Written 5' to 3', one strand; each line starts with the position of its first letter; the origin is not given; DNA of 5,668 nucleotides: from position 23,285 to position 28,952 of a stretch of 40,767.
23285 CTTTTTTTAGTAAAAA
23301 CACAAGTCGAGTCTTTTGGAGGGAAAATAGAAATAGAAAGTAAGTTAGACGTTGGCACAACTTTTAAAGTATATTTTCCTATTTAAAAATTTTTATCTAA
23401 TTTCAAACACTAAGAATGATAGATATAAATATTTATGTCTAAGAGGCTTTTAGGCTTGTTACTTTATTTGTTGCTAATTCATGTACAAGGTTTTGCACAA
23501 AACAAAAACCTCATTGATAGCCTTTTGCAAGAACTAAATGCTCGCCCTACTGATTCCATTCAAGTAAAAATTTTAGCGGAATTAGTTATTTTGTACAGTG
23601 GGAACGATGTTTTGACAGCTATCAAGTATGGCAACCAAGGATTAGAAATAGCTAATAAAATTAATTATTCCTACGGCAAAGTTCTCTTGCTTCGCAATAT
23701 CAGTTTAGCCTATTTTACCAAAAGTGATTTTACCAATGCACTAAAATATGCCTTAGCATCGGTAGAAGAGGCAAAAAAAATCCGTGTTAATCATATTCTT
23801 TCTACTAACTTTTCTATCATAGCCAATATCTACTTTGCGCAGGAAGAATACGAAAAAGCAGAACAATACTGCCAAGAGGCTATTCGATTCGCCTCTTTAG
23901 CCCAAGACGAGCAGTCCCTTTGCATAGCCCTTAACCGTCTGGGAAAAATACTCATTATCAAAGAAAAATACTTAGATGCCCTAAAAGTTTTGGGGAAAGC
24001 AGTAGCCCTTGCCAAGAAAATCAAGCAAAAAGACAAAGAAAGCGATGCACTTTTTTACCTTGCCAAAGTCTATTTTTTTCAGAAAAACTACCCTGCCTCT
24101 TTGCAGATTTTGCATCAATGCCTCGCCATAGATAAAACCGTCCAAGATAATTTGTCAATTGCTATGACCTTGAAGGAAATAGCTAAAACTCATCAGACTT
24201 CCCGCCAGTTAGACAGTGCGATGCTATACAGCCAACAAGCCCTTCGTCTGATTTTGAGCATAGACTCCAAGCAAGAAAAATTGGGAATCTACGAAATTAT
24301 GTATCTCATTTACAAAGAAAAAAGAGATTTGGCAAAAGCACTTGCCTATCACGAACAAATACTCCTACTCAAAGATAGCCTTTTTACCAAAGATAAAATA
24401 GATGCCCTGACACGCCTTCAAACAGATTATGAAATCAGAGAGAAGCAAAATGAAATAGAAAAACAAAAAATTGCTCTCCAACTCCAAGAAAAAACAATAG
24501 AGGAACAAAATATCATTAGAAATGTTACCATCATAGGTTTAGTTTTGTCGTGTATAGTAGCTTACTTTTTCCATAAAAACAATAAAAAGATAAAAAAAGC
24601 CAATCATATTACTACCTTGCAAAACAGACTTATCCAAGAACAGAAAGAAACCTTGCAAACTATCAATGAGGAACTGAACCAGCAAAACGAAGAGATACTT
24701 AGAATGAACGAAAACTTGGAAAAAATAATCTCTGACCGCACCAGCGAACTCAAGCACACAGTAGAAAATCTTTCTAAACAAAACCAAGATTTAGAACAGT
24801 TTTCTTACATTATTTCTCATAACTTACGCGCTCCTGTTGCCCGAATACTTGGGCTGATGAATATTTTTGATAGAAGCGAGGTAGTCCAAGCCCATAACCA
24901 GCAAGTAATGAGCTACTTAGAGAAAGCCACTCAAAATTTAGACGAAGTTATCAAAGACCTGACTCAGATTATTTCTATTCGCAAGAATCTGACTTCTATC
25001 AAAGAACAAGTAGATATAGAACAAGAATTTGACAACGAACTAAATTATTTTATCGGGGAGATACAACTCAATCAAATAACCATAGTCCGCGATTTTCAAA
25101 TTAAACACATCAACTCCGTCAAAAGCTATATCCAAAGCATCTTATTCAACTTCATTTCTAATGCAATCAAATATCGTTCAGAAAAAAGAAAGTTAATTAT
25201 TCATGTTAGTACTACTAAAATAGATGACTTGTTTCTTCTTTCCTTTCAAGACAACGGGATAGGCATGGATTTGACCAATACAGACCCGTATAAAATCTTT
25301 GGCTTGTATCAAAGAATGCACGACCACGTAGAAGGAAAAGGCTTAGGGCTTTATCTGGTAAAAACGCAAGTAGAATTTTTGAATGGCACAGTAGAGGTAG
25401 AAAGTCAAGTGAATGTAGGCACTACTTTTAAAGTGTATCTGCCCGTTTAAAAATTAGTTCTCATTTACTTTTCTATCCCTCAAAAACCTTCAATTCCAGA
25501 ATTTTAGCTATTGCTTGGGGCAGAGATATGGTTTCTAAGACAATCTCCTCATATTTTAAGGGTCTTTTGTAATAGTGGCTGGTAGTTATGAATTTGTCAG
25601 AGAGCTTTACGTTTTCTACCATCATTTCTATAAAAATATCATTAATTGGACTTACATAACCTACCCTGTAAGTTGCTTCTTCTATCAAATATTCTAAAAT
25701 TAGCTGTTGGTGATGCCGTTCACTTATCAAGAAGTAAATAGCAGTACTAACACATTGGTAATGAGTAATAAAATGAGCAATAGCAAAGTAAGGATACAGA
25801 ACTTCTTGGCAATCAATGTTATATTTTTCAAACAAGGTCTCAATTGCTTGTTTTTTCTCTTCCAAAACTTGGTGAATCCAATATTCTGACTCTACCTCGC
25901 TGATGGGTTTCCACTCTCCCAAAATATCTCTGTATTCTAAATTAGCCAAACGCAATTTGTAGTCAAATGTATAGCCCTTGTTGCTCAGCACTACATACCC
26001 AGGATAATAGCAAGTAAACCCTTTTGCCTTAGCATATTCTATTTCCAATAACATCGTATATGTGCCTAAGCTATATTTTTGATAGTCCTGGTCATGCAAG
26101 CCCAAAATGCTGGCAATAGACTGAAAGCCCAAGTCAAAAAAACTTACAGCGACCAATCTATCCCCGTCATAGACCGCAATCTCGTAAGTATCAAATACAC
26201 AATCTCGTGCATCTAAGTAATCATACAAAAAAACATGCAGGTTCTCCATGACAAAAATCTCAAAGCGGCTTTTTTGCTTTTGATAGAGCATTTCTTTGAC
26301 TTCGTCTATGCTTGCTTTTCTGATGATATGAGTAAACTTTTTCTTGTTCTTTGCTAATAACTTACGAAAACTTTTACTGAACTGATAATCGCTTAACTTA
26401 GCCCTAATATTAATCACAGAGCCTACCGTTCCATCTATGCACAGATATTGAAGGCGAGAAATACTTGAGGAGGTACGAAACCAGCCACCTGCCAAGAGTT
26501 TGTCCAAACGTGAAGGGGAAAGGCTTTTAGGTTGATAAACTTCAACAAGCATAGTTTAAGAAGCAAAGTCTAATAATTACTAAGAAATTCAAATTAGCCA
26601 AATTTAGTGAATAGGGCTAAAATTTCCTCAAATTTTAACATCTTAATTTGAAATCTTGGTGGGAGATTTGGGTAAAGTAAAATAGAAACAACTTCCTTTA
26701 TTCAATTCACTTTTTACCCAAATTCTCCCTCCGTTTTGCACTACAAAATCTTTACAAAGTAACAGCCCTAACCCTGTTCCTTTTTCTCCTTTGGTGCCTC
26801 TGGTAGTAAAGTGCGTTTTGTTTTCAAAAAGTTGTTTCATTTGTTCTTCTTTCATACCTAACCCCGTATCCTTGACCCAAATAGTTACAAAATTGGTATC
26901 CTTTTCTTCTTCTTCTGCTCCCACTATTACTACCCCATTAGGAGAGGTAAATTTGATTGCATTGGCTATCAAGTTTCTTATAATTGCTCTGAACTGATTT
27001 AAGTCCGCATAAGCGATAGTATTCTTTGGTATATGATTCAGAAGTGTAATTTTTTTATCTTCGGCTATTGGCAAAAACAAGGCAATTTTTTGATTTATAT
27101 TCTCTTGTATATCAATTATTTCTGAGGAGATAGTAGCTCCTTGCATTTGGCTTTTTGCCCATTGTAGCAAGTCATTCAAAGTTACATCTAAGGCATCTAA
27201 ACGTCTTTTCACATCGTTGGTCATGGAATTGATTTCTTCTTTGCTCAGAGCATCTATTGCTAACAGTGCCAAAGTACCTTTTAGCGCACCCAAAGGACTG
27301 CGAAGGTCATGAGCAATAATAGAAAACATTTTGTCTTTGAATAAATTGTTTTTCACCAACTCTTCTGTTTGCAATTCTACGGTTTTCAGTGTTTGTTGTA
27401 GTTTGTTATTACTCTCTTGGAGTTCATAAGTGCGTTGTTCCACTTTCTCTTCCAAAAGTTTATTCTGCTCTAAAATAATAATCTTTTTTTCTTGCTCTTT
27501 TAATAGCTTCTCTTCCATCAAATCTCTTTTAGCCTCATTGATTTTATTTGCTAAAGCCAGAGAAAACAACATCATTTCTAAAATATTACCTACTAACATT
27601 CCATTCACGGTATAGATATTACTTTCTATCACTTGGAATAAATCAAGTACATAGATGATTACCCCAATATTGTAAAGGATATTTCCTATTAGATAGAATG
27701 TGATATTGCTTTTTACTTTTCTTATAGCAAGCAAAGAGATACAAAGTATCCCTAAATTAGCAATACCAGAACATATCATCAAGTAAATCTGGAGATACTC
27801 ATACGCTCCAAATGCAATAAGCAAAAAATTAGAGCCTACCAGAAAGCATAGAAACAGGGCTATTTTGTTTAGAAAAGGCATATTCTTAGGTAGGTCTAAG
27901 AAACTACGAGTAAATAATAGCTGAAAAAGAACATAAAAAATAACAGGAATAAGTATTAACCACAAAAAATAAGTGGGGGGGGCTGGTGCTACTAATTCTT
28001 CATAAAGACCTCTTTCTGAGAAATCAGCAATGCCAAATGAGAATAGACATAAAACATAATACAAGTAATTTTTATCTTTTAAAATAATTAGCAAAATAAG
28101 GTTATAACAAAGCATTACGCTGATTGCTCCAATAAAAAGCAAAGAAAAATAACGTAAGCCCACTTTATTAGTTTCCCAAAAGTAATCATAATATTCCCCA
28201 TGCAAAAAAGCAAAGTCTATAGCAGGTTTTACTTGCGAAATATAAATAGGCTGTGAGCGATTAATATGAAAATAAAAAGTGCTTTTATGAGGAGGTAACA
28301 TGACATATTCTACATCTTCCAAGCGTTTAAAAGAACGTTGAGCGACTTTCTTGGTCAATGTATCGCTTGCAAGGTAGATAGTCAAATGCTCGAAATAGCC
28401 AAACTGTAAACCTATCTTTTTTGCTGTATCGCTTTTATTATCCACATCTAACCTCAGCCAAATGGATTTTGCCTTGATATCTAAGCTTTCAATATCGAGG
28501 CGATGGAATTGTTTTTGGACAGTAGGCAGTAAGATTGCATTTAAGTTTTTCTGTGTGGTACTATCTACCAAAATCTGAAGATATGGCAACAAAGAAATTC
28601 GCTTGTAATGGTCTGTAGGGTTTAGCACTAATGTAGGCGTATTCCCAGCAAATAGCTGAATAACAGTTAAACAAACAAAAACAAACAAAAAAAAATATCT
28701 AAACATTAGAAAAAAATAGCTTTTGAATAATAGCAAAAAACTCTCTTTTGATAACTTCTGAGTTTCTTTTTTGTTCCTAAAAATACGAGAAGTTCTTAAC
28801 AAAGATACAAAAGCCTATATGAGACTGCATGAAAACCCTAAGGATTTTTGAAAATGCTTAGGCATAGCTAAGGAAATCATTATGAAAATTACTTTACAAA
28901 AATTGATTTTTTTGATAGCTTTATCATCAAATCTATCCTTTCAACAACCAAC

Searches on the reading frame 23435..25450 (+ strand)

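Call 58: search_protein_families(library=pfam, proteins=[window:23435-25450:+], max_evalue=0.00001)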
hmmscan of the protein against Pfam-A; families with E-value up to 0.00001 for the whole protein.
window:23435-25450:+ (671 aa): 6 families
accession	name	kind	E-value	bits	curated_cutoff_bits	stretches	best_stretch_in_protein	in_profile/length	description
PF13424.12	TPR_12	-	2.1e-18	66.7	30.1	2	129-195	9-77/77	Tetratricopeptide repeat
PF02518.31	HATPase_c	-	3e-18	66.7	26.4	1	566-670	6-108/111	Histidine kinase-, DNA gyrase B-, and HSP90-like ATPase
PF07719.23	TPR_2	-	6.6e-11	41.9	27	0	129-151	7-29/34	Tetratricopeptide repeat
PF00515.34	TPR_1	-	8.8e-10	38.4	27.8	0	129-151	7-29/34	Tetratricopeptide repeat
PF13374.12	TPR_10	-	2.9e-09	37.1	27.5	0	129-151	8-30/42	Tetratricopeptide repeat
PF17874.7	TPR_MalT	-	2.4e-06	27.5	45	1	57-228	15-186/336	MalT-like TPR region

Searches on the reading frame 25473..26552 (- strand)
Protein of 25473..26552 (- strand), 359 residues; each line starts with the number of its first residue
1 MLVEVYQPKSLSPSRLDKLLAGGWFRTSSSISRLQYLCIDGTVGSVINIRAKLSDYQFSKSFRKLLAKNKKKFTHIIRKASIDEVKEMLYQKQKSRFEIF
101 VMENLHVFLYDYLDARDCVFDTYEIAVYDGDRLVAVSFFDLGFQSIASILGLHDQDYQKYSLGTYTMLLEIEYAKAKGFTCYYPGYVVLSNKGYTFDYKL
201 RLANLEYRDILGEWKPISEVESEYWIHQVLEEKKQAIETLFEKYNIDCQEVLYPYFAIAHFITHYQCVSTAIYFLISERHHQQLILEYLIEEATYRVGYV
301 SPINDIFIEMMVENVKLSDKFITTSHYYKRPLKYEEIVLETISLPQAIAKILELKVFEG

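Call 9: search_protein_families(library=pfam, proteins=[window:25473-26552:-])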
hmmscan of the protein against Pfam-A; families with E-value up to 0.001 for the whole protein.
window:25473-26552:- (359 aa): 2 families
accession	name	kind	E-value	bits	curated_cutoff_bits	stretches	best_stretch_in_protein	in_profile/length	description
PF04377.21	ATE_C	-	1.5e-14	55.1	25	1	87-205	16-118/122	Arginine-tRNA-protein transferase, C terminus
PF13480.13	Acetyltransf_6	-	2.3e-05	25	22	1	83-185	29-135/143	Acetyltransferase (GNAT) domain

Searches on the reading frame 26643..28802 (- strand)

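Call 9: search_protein_families(library=pfam, proteins=[window:26643-28802:-])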
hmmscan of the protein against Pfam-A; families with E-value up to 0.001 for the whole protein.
window:26643-28802:- (719 aa): 4 families
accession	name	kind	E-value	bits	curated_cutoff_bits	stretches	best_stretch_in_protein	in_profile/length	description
PF07695.17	7TMR-DISM_7TM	-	2.3e-34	119.6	29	1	218-419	3-204/205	7TM diverse intracellular signalling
PF02518.31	HATPase_c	-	9.6e-23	81.2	26.4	1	600-713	2-110/111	Histidine kinase-, DNA gyrase B-, and HSP90-like ATPase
PF07696.17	7TMR-DISMED2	-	1.1e-07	32.3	22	1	73-188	2-130/136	7TMR-DISM extracellular 2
PF00512.31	HisKA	-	1.6e-07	31.7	26.9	1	489-552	2-64/66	His Kinase A (phospho-acceptor) domain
